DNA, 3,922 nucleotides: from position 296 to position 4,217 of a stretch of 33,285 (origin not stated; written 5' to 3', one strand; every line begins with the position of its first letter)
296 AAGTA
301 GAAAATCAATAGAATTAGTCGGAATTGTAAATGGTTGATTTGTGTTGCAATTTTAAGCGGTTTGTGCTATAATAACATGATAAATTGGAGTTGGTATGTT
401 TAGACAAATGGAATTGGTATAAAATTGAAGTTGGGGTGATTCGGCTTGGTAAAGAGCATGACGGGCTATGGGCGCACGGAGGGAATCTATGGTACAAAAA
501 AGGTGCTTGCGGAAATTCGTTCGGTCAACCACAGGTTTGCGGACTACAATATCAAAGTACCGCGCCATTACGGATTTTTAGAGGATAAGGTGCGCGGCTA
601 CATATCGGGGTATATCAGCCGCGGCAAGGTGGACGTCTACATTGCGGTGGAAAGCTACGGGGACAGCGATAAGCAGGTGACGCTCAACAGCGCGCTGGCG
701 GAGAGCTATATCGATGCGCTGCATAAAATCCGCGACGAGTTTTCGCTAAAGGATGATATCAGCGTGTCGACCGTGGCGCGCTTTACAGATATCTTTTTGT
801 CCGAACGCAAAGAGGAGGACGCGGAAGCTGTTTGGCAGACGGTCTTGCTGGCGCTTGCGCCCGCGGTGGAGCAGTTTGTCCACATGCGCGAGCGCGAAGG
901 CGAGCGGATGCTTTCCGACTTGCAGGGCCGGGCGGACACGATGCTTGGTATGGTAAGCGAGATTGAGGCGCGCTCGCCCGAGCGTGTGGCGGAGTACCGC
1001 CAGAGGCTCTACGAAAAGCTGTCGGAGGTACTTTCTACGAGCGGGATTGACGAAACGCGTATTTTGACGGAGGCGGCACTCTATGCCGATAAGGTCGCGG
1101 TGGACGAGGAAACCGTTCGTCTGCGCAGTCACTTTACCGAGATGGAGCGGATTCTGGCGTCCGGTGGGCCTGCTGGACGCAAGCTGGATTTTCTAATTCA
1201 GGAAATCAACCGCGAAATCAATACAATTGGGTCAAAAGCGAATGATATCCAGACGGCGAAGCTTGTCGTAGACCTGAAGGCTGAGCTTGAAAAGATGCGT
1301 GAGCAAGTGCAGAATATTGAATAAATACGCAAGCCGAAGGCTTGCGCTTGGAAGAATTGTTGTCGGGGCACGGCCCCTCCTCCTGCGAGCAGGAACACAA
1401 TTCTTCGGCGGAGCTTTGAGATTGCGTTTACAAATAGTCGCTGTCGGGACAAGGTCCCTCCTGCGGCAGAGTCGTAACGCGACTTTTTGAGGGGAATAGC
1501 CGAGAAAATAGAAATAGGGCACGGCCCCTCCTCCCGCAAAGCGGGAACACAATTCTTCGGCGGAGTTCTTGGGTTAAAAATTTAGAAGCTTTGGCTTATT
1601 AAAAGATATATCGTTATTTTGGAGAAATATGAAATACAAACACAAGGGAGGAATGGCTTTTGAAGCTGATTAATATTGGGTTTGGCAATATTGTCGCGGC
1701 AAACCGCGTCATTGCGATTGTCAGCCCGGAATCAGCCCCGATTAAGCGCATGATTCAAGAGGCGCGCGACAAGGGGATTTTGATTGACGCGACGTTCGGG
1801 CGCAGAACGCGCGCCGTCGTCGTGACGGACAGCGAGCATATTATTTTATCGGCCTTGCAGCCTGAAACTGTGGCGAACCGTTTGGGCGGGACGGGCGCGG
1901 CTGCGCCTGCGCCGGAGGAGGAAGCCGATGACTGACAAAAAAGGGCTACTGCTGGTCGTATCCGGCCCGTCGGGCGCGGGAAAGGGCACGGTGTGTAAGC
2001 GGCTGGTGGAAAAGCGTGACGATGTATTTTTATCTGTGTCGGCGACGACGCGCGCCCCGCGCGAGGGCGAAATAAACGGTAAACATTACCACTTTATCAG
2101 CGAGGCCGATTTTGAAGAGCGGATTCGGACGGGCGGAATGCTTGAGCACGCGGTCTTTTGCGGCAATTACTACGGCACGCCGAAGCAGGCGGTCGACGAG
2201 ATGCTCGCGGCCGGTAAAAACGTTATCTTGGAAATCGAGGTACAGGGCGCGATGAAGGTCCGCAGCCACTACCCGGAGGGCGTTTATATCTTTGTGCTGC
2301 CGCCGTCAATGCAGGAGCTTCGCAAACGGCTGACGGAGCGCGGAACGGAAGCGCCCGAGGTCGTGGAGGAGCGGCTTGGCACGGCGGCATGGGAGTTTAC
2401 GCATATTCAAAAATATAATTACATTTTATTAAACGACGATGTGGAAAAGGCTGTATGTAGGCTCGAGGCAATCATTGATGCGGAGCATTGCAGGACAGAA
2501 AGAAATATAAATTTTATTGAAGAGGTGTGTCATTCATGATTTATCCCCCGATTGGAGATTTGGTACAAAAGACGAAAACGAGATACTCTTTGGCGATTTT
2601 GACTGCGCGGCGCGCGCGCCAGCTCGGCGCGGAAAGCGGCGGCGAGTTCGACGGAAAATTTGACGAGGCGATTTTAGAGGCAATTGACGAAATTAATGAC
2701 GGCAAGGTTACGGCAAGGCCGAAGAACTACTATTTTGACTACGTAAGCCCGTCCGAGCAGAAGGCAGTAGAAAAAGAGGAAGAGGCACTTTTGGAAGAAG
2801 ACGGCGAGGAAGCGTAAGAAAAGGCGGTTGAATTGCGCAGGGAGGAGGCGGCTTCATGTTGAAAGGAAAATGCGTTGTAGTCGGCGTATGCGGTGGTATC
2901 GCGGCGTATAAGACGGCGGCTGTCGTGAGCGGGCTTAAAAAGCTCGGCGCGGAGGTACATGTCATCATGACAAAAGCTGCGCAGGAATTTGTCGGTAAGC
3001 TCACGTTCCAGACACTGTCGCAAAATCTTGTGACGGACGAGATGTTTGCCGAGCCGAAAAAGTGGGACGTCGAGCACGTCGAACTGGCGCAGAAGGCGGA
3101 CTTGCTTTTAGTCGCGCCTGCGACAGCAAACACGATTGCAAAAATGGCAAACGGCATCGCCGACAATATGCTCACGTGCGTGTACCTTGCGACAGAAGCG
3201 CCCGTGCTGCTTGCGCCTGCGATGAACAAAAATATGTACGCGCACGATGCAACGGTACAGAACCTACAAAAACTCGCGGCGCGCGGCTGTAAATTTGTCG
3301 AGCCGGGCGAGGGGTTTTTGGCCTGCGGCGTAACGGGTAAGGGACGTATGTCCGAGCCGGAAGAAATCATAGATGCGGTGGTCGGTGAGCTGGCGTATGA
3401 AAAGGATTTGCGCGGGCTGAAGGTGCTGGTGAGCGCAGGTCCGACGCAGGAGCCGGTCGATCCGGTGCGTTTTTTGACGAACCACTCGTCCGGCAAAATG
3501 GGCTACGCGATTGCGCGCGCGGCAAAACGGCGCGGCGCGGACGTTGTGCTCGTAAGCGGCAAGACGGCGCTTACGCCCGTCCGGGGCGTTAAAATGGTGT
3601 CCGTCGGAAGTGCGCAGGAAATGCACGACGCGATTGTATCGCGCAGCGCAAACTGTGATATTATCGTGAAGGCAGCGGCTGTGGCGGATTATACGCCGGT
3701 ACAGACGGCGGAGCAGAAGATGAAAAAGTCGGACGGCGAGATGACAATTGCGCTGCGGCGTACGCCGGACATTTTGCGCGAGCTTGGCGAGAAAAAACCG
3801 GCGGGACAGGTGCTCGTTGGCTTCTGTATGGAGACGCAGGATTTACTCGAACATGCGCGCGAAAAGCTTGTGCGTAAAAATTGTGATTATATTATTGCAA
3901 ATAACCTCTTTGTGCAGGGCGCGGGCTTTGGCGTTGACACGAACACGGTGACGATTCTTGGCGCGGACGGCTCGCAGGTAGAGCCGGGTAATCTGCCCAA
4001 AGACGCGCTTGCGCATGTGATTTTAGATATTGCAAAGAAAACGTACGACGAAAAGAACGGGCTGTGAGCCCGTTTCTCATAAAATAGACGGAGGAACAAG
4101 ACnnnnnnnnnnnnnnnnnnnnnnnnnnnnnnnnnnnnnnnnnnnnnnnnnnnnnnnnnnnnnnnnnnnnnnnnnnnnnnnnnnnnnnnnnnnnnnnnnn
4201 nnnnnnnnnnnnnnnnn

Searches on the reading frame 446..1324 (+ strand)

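Call 88: search_protein_families(library=pfam, proteins=[window:446-1324:+], max_evalue=0.00001)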
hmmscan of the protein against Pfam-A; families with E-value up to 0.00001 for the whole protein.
window:446-1324:+ (292 aa): 2 families
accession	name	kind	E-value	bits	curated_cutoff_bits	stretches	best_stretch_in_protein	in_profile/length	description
PF03755.18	YicC-like_N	-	3.9e-48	164.2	25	1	2-155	1-154/156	Endoribonuclease YicC-like, N-terminal region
PF08340.16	YicC-like_C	-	1.4e-46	157.9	27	1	173-292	1-120/120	Endoribonuclease YicC-like, C-terminal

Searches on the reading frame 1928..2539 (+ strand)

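Call 88: search_protein_families(library=pfam, proteins=[window:1928-2539:+], max_evalue=0.00001)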
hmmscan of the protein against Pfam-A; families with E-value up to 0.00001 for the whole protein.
window:1928-2539:+ (203 aa): 3 families
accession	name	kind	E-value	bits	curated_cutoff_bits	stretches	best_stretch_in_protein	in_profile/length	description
PF00625.27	Guanylate_kin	-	4.1e-48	163.9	25.2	1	8-185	4-181/182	Guanylate kinase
PF13671.12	AAA_33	-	3.4e-06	27.8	27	0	8-150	1-133/143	AAA domain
PF13238.12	AAA_18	-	9.5e-06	26.5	29.4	0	10-146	2-119/128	AAA domain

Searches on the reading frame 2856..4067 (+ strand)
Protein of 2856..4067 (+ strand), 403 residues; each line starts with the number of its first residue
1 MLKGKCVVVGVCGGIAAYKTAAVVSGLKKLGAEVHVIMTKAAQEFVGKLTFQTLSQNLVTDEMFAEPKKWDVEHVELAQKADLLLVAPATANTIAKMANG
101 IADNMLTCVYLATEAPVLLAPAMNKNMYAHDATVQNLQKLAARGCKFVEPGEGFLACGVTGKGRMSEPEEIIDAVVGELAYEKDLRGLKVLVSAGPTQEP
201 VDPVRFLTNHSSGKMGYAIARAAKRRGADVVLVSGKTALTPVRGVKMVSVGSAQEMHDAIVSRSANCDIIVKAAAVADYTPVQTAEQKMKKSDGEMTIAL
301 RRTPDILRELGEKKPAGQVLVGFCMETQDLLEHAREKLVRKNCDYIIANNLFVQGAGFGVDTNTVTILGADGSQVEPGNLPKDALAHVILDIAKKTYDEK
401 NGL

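Call 88: search_protein_families(library=pfam, proteins=[window:2856-4067:+], max_evalue=0.00001)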
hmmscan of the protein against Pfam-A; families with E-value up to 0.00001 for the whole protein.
window:2856-4067:+ (403 aa): 2 families
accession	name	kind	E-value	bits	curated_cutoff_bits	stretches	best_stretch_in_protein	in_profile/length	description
PF04127.22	DFP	-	6.4e-73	245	22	1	185-368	1-186/186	DNA/pantothenate metabolism flavoprotein C-terminal domain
PF02441.25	Flavoprotein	-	1.9e-37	128.8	22.7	1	7-176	3-159/162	Flavoprotein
